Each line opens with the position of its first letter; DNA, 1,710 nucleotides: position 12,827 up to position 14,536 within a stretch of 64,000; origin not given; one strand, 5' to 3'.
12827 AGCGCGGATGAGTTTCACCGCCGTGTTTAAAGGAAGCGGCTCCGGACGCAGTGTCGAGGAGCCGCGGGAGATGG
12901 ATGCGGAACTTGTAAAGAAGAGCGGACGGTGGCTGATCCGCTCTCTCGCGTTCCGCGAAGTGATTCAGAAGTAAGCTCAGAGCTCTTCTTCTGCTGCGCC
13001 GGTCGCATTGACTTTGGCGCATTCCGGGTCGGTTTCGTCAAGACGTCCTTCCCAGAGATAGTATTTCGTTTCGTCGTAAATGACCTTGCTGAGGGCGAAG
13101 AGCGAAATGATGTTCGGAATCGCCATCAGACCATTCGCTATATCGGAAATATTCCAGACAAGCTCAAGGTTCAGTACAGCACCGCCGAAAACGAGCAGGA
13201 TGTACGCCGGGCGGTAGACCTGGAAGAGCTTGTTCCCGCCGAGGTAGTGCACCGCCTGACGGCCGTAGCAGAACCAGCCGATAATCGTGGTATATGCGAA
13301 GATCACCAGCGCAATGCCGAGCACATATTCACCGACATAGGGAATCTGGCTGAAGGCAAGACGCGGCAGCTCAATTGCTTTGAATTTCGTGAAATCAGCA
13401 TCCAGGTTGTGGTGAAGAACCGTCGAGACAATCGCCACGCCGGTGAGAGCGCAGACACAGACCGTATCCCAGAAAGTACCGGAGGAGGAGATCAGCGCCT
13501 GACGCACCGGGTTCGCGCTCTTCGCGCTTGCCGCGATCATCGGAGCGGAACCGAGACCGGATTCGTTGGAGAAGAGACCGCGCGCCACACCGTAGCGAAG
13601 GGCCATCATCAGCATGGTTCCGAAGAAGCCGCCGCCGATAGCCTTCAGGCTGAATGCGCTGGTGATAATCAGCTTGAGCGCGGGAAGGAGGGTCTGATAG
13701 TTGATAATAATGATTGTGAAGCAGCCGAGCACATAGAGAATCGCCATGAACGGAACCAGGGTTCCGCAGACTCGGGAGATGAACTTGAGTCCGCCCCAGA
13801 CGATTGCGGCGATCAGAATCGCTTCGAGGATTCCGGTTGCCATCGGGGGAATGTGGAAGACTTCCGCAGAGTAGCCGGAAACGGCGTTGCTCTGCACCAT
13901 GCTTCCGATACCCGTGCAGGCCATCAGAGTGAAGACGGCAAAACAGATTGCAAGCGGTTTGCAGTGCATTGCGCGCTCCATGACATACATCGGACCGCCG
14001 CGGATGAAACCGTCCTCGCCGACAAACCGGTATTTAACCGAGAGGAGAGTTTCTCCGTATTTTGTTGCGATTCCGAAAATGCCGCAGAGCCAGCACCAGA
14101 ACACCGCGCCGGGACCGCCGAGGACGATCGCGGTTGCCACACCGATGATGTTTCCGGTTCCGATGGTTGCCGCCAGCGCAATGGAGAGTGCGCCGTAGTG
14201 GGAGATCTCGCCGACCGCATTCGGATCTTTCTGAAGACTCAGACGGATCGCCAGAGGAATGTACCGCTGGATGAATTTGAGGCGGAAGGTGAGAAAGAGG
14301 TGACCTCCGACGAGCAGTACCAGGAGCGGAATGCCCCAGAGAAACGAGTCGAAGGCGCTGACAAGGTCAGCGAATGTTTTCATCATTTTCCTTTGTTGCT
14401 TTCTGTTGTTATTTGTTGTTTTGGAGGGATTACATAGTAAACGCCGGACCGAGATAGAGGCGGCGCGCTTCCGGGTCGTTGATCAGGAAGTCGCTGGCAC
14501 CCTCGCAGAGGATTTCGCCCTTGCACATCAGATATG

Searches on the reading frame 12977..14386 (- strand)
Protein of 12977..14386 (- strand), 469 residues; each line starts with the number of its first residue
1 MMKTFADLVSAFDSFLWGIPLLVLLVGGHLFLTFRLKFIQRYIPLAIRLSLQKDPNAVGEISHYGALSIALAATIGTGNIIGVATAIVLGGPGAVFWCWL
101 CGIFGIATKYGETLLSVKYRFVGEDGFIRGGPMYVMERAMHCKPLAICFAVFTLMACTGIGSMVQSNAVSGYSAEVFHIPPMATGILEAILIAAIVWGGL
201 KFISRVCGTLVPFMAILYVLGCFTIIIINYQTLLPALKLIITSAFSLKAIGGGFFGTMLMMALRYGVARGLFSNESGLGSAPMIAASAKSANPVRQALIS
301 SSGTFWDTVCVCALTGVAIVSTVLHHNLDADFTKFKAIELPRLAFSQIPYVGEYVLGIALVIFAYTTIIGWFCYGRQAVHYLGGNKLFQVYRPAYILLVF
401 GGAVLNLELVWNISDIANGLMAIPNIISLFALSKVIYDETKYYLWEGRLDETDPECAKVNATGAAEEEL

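Call 74: search_protein_families(library=pfam, proteins=[window:12977-14386:-], max_evalue=0.001)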
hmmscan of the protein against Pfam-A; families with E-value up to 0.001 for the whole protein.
window:12977-14386:- (469 aa): 1 family
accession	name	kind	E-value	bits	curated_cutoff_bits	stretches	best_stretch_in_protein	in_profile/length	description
PF01235.23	Na_Ala_symp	-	2e-125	419.6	24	1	54-454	6-390/392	Sodium:alanine symporter family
